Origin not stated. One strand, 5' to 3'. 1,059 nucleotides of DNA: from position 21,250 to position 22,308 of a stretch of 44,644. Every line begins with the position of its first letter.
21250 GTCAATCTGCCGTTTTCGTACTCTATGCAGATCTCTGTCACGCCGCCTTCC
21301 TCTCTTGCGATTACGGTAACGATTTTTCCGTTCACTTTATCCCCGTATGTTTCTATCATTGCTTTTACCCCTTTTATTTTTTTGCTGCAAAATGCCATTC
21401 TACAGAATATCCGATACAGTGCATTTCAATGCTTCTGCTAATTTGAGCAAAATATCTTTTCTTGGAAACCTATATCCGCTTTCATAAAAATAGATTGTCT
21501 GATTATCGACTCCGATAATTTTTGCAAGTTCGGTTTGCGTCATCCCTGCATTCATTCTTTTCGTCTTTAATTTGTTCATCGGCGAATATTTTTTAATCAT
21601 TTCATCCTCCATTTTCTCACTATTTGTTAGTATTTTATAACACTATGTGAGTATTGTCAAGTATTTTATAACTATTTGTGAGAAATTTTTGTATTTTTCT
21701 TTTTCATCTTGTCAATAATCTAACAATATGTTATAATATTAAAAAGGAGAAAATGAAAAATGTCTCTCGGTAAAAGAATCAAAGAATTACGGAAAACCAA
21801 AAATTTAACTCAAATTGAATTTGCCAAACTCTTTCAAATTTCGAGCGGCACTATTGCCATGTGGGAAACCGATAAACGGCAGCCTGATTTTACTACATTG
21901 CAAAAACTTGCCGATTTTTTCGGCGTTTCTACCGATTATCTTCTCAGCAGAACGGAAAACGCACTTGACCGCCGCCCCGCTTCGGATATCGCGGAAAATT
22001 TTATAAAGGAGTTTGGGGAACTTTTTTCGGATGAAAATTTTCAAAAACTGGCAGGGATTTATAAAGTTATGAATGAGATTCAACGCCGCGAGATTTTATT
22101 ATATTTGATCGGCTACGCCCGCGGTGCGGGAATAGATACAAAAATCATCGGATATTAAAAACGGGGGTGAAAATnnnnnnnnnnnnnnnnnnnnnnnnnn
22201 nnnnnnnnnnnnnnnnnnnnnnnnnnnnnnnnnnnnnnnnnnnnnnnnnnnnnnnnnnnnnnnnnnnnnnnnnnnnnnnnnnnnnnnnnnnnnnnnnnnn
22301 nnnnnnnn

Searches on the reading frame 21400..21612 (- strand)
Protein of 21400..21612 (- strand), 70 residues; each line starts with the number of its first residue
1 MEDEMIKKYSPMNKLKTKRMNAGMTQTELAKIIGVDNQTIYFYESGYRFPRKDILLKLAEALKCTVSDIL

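Call 3: search_protein_families(library=pfam, proteins=[window:21400-21612:-], max_evalue=0.1)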
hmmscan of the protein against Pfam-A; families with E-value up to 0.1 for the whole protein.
window:21400-21612:- (70 aa): 14 families
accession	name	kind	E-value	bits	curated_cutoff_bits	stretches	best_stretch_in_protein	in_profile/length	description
PF01381.28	HTH_3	-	2.5e-15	56.7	23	1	15-68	1-54/55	Helix-turn-helix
PF13443.12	HTH_26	-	1.1e-07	32.4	22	1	22-70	9-58/63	Cro/C1-type HTH DNA-binding domain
PF13560.12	HTH_31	-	1.8e-07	31.8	27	1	15-66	6-58/64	Helix-turn-helix domain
PF12844.13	HTH_19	-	3.9e-06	27.1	30.2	1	14-63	3-52/64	Helix-turn-helix domain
PF13518.12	HTH_28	-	0.00056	20.4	25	1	19-48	8-37/52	Helix-turn-helix domain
PF00376.29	MerR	-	0.016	15.5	28.2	1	28-45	4-21/38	MerR family regulatory protein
PF13412.12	HTH_24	-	0.017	15.1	21.9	1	21-40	15-34/48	Winged helix-turn-helix DNA-binding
PF13551.12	HTH_29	-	0.023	15.2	28.1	0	20-41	8-30/64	Winged helix-turn helix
PF20432.4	Xre-like-HTH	-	0.025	15.3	25.8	0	22-41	22-41/63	Antitoxin Xre-like helix-turn-helix domain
PF02796.21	HTH_7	-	0.025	15.2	23.8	0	18-41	16-39/45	Helix-turn-helix domain of resolvase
PF12728.13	HTH_17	-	0.045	14.4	27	0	24-41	2-19/51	Helix-turn-helix domain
PF13411.12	MerR_1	-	0.052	14.1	21.6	0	24-47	1-24/69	MerR HTH family regulatory protein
PF13133.11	DUF3949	-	0.06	14.3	25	1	9-46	6-43/61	Protein of unknown function (DUF3949)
PF13384.12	HTH_23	-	0.076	13.3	24.6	0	21-41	14-35/50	Homeodomain-like domain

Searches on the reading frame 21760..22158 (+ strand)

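Call 3: search_protein_families(library=pfam, proteins=[window:21760-22158:+], max_evalue=0.1)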
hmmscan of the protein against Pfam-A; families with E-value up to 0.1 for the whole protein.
window:21760-22158:+ (132 aa): 8 families
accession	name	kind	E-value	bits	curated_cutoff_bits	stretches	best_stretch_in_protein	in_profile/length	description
PF01381.28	HTH_3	-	1.7e-17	63.6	23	1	7-61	1-55/55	Helix-turn-helix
PF12844.13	HTH_19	-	2.5e-14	53.3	30.2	1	4-64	1-61/64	Helix-turn-helix domain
PF13560.12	HTH_31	-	2e-08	34.8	27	1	3-59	2-59/64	Helix-turn-helix domain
PF13443.12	HTH_26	-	1.1e-06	29.2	22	1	6-58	1-54/63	Cro/C1-type HTH DNA-binding domain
PF13744.12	HTH_37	-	0.06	13.6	27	0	2-29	18-45/80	Helix-turn-helix domain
PF08279.18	HTH_11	-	0.069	13.5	25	0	42-58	14-29/55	HTH domain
PF03255.19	ACCA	-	0.072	12.7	23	1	22-129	24-121/310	Acetyl co-enzyme A carboxylase carboxyltransferase-like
PF04545.22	Sigma70_r4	-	0.09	12.8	24.1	0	9-32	14-37/50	Sigma-70, region 4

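Call 93: search_protein_families(library=padloc, proteins=[window:21760-22158:+], max_evalue=0.01)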
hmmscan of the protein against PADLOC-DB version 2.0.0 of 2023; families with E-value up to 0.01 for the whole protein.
window:21760-22158:+ (132 aa): 16 families
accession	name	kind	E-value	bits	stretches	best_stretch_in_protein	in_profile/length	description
PDLC03951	RmrA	-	1.6e-13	48.4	1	4-67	10-73/400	-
PDLC02926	HTH_VI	-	1.7e-13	48.7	1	3-81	2-80/92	-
PDLC03954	RmrA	-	6.8e-12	43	1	4-67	12-75/380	-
PDLC04142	capH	-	2e-10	39.7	1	1-97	5-91/103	capH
PDLC03945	RmrA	-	7.2e-09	33.3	1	1-68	1-69/394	-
PDLC03952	RmrA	-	6.4e-08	29.8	1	5-71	25-91/395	-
PDLC04775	PDC-M69A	-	7.9e-08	30.8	1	3-111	8-108/113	-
PDLC03956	RmrA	-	2.4e-07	28.2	1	4-68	10-75/399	-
PDLC03949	RmrA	-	2.4e-07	27.9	1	5-71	5-71/363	-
PDLC03944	RmrA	-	2.7e-07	28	1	4-67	8-71/384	-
PDLC03946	RmrA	-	3.6e-06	23.9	1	4-71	4-71/357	-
PDLC03947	RmrA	-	6.8e-06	23.1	1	3-68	12-77/383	-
PDLC03948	RmrA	-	3.1e-05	21.1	1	4-65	10-71/397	-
PDLC03665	Control_protein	-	0.00072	17.8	1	3-65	9-72/77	control protein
PDLC03667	Control_protein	-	0.0019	16.5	1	5-64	4-67/101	control protein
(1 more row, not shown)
